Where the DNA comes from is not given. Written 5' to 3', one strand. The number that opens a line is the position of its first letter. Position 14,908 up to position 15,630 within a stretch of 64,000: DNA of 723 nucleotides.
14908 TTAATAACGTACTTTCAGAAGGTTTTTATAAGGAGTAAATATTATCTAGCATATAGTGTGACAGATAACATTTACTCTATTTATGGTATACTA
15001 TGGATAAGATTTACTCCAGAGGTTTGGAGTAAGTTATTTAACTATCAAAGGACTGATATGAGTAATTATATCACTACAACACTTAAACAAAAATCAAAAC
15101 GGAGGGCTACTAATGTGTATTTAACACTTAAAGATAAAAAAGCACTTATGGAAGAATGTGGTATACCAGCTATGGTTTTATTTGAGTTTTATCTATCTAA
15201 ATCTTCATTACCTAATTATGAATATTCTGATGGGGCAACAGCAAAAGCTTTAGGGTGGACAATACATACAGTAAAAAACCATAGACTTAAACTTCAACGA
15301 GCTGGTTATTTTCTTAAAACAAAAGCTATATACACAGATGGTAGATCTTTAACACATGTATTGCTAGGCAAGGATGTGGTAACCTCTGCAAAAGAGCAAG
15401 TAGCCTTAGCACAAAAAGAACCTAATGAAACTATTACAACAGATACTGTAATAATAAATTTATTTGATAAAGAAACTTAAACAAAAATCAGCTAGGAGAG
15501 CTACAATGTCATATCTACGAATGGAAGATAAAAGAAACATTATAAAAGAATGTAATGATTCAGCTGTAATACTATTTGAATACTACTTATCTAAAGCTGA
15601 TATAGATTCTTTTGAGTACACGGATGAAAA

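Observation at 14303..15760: Repeat-dense 515-bp non-coding region followed by two tandem winged-helix paralogs: candidate origin of replication with its initiator or regulators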

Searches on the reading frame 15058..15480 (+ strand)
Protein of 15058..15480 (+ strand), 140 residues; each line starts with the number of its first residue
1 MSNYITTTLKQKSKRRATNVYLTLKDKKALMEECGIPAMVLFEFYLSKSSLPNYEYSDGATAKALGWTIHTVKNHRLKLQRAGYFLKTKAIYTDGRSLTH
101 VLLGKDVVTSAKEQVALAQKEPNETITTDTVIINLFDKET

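Call 9: search_protein_families(library=pfam, proteins=[window:15058-15480:+], max_evalue=0.1)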
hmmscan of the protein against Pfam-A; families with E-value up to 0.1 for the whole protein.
window:15058-15480:+ (140 aa): 2 families
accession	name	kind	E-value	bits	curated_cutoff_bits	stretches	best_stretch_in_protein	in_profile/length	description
PF16728.10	DUF5066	-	0.021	14.5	27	1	17-80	132-192/222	Domain of unknown function (DUF5066)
PF23893.1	Y4YQ_C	-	0.046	14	27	1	56-83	22-48/53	Uncharacterised protein Y4YQ C-terminal domain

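Call 10: search_protein_families(library=phrogs, proteins=[window:15058-15480:+], max_evalue=0.1)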
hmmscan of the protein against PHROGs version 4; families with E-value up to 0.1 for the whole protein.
window:15058-15480:+ (140 aa): 1 family
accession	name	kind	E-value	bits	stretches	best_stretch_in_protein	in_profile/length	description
phrog_21584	-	unknown function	3e-17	64.1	1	11-128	15-129/162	-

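Call 14: find_related_loci(query=window:15058-15480:+, collection=viral_contigs, flank=6000)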
Query window:15058-15480:+ (140 aa) in viral_contigs; peptide patterns used: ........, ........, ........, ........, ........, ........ (x = any residue, [..] = any of these).
12 stretches matched a pattern, but none encodes a relative of the query by tblastn (E <= 1e-3).

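Call 15: find_homologous_proteins(query=window:15058-15480:+)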
Query window:15058-15480:+ (140 aa): 1 proteins with E <= 0.001 among 14 candidates.
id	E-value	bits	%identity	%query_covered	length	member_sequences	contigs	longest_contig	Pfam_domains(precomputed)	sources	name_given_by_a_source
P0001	3.9e-80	284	96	98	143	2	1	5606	-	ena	-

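Call 16: find_encoding_contigs(protein=P0001, flank=6000)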
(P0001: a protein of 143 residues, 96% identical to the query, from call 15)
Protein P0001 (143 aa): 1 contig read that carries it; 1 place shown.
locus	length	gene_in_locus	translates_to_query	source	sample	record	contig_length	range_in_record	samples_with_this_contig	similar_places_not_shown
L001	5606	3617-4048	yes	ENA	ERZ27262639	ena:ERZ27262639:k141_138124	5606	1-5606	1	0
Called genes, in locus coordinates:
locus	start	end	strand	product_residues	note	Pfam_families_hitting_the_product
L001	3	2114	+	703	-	?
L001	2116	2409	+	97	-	-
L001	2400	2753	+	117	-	-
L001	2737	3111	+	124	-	-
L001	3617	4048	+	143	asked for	-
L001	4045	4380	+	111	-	-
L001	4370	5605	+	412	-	?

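Call 26: search_protein_representatives(protein=window:15058-15480:+)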
Query: 140 residues. Proteins with E-value up to 0.001 (for the whole library): 225; up to 1e-10: 48; up to 1e-30: 1. The best 150 are listed.
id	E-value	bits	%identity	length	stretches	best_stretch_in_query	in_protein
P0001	1.3e-80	283.6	96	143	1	1-137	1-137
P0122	1.3e-25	105.8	46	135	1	3-131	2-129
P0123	4.1e-22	94.5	42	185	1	2-112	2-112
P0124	4.0e-21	91.4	46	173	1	3-105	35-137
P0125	7.1e-21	90.6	46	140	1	4-104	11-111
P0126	2.7e-20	88.7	41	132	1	8-115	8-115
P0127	3.0e-20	88.5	47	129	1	5-113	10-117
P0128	6.9e-20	87.4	44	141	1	7-114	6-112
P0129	1.3e-18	83.2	42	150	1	4-137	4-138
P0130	7.5e-18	80.8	43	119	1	1-108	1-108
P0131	1.8e-17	79.5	50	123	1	4-101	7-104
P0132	1.9e-17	79.5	44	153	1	4-111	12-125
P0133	3.2e-17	78.7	36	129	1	13-123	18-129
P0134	1.0e-16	77.1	44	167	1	7-114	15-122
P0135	1.5e-16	76.6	39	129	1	10-114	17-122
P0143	2.3e-14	69.5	41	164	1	10-97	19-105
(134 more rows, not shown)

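Call 33: search_dna_similar(query=window:15058-15480:+, collection=phages, mode=protein, max_evalue=0.001, max_rows=40)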
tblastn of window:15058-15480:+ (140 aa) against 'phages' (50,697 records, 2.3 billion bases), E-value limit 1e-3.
Records with a match: 9; places in all: 9; records where one place covers at least 80% of the query: 2.
Best place of each record, by identity: <60% 9.
By first word of the organism name: Vibrio 9.
By host as written in the record: Vibrio cholerae 7; Vibrio cholerae 1051 2.
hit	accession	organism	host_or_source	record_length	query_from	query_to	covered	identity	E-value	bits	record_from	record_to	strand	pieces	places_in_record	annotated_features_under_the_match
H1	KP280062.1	Vibrio phage phi 1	Vibrio cholerae 1051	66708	12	136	89%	31.0%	2e-7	54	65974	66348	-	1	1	hypothetical protein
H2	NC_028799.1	Vibrio phage phi 1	Vibrio cholerae 1051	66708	12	136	89%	31.0%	2e-7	54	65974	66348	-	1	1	hypothetical protein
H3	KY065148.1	Vibrio phage JSF3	Vibrio cholerae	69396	17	120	74%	33.0%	4e-7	53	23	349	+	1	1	hypothetical protein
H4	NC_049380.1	Vibrio phage JSF3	Vibrio cholerae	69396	17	120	74%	33.0%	4e-7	53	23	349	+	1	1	hypothetical protein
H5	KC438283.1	Vibrio phage VCO139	Vibrio cholerae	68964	17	120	74%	33.0%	5e-7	53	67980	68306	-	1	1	hypothetical protein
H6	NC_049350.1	Vibrio phage VCO139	Vibrio cholerae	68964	17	120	74%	33.0%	5e-7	53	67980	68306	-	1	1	hypothetical protein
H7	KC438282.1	Vibrio phage JA-1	Vibrio cholerae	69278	17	120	74%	33.0%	5e-7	53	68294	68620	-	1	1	hypothetical protein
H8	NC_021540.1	Vibrio phage JA-1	Vibrio cholerae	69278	17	120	74%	33.0%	5e-7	53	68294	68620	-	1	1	hypothetical protein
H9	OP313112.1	Vibrio phage 12VC501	Vibrio cholerae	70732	18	120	74%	31.5%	1e-4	46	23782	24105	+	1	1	hypothetical protein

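Call 34: search_solved_structures(query=A2, max_evalue=1, show_alignments=2)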
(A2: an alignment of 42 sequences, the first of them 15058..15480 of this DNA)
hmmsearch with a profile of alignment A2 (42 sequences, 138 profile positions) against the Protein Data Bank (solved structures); distinct sequences matched with E-value up to 1: 3.
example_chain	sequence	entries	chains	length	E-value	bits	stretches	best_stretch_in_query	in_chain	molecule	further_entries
4pt7_A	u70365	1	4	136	0.56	13.1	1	53-121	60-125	Replication initiator A family protein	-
4pql_A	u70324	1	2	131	0.6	13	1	55-119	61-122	Truncated replication protein RepA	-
2x48_A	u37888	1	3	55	0.75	12.6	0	58-77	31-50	CAG38821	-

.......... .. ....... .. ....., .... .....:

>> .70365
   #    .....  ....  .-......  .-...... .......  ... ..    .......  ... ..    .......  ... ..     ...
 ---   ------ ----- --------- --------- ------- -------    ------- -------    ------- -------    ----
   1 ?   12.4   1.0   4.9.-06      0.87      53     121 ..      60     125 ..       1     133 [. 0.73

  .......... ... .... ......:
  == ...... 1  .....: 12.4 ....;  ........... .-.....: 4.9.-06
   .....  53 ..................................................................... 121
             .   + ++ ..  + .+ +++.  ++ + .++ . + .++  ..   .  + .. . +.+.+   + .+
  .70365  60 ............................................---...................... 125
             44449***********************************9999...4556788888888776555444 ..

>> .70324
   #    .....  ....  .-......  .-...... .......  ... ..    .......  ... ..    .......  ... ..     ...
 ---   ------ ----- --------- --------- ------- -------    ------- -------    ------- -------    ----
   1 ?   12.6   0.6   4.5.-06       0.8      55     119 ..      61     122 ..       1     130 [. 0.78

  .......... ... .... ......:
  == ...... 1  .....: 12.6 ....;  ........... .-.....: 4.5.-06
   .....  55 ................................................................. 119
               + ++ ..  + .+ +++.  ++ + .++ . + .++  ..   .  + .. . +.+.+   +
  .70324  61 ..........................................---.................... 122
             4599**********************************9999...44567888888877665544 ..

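Call 35: get_annotated_region(hit=H9, flank=7000)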
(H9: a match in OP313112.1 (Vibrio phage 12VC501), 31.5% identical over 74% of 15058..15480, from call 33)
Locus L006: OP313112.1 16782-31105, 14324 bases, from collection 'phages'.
description: Vibrio phage 12VC501, complete genome.
organism: Vibrio phage 12VC501 (NCBI taxid 2966628)
taxonomy: Viruses; Duplodnaviria; Heunggongvirae; Uroviricota; Caudoviricetes; Schitoviridae; Pacinivirus
host: Vibrio cholerae; source: water; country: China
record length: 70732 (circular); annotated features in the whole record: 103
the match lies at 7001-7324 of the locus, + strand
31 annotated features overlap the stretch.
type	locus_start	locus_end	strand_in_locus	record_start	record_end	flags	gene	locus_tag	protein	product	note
CDS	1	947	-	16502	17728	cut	-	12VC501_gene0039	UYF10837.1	DNA-directed RNA polymerase 2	DNA-directed RNA polymerase RNAP2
CDS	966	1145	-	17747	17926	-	-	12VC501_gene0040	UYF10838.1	hypothetical protein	-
CDS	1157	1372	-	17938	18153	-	-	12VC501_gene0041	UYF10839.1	hypothetical protein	-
CDS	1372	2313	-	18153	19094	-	-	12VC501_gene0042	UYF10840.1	DNA-directed RNA polymerase 1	DNA-directed RNA polymerase RNAP1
CDS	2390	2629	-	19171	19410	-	-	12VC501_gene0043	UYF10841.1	hypothetical protein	-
CDS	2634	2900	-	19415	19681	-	-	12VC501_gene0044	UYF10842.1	hypothetical protein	-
CDS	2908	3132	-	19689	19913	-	-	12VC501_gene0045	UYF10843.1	hypothetical protein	-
CDS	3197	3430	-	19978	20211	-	-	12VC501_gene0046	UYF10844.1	hypothetical protein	-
CDS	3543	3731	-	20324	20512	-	-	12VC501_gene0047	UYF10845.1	hypothetical protein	-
CDS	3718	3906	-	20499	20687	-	-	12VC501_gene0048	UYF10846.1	hypothetical protein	-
CDS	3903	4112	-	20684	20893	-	-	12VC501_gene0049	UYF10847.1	hypothetical protein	-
CDS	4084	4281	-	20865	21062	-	-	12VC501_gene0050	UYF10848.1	hypothetical protein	-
CDS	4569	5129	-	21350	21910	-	-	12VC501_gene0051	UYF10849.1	hypothetical protein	-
CDS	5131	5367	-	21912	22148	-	-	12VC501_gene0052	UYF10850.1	hypothetical protein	-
CDS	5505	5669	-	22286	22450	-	-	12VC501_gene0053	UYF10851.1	hypothetical protein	-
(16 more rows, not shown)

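Call 36: get_annotated_region(hit=H3, flank=7000)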
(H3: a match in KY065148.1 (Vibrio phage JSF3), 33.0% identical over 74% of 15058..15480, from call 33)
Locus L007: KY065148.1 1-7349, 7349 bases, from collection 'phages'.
description: Vibrio phage JSF3, complete genome.
organism: Vibrio phage JSF3 (NCBI taxid 1916111)
taxonomy: Viruses; Duplodnaviria; Heunggongvirae; Uroviricota; Caudoviricetes; Schitoviridae; Pacinivirus
host: Vibrio cholerae; source: water; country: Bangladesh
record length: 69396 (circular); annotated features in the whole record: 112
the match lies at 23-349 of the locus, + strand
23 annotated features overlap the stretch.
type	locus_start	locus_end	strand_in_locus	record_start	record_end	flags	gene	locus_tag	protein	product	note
CDS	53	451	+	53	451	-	-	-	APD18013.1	hypothetical protein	-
CDS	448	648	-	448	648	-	-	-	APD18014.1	hypothetical protein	-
CDS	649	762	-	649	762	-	-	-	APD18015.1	hypothetical protein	-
CDS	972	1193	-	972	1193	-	-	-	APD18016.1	hypothetical protein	-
CDS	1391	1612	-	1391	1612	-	-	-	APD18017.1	hypothetical protein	-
CDS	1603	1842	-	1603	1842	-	-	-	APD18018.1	hypothetical protein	-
CDS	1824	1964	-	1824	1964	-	-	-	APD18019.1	hypothetical protein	-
CDS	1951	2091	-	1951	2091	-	-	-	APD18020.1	hypothetical protein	-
CDS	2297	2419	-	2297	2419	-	-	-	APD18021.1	hypothetical protein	-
CDS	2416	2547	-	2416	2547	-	-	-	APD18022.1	hypothetical protein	-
CDS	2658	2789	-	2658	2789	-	-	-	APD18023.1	hypothetical protein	-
CDS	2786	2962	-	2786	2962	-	-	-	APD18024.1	hypothetical protein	-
CDS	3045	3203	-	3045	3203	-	-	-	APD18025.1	hypothetical protein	-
CDS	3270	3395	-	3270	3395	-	-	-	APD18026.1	hypothetical protein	-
CDS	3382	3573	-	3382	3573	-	-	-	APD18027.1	hypothetical protein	-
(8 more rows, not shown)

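Call 39: find_related_loci(query=A3, collection=viral_contigs, flank=6000)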
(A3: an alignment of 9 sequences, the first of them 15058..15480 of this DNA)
Query A3 (140 aa) in viral_contigs; peptide patterns used: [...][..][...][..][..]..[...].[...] (x = any residue, [..] = any of these).
34 stretches matched a pattern; 4 encode a relative of the query (tblastn E <= 1e-3); 4 distinct loci.
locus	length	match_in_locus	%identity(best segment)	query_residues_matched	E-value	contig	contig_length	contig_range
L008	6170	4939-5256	47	1-105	1e-30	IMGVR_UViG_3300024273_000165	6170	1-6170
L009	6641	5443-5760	47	1-105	1e-30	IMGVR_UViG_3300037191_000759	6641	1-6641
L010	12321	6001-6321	47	1-106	1e-29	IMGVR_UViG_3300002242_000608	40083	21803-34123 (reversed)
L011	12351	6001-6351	37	3-124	4e-18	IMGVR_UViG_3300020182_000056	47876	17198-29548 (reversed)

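Call 51: find_related_loci(query=A4, collection=metagenome_contigs, flank=5000)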
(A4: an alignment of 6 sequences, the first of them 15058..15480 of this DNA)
Query A4 (140 aa) in metagenome_contigs; peptide patterns used: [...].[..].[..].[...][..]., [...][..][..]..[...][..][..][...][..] (x = any residue, [..] = any of these).
599 stretches matched a pattern (row limit reached: there are more); 5 encode a relative of the query (tblastn E <= 1e-3); 5 distinct loci.
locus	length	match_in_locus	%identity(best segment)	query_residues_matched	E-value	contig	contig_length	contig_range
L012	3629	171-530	48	1-120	2e-36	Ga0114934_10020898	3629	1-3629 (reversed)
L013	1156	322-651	41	8-117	3e-27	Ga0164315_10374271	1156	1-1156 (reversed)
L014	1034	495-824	38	4-113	3e-23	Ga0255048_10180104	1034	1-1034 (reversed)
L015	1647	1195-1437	52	4-85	1e-22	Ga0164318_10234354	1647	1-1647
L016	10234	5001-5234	45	10-87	2e-21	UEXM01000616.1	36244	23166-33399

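Call 56: find_homologous_proteins(query=A2, max_evalue=0.00001)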
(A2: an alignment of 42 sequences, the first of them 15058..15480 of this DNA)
Query A2 (42 sequences) (140 aa, profile of the alignment): 6 proteins with E <= 0.00001 among 2704 candidates.
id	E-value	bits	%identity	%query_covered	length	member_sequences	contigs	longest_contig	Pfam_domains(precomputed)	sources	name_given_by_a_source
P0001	2.1e-43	165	96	98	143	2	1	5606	-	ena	-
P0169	5.5e-38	148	31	80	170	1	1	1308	-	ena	-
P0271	6.5e-38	147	41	86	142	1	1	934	-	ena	-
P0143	4.9e-34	135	45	56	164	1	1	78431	-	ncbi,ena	-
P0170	5.4e-34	135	35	70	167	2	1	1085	-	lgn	-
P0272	2.5e-15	74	36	49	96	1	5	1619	-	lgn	-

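Call 58: find_encoding_contigs(protein=P0143, flank=8000, max_places=2)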
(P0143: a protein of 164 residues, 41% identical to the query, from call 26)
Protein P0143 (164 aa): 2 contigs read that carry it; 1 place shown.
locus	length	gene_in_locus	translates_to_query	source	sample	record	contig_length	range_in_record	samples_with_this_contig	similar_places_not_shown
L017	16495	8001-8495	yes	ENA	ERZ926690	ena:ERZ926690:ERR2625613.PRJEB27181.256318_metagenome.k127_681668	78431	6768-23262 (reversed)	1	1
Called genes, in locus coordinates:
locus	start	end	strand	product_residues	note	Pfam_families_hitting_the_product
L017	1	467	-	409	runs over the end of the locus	-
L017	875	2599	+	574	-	PF12161:HsdM_N, PF02384:N6_Mtase, PF07669:Eco57I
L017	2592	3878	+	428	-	PF01420:Methylase_S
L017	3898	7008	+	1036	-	PF04313:HSDR_N, PF04851:ResIII, PF18766:SWI2_SNF2, PF22679:T1R_D3-like, PF11867:T1RH-like_C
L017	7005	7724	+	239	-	PF01863:YgjP-like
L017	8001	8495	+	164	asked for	-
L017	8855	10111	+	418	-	PF12167:Arm-DNA-bind_2, PF00589:Phage_integrase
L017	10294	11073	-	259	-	-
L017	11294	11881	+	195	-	PF00081:Sod_Fe_N, PF02777:Sod_Fe_C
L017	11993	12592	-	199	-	PF13505:OMP_b-brl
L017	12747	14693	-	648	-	PF22614:Slo-like_RCK (weak), PF06241:Castor_Poll_mid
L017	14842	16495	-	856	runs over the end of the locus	PF07715:Plug, PF00593:TonB_dep_Rec_b-barrel, PF14905:OMP_b-brl_3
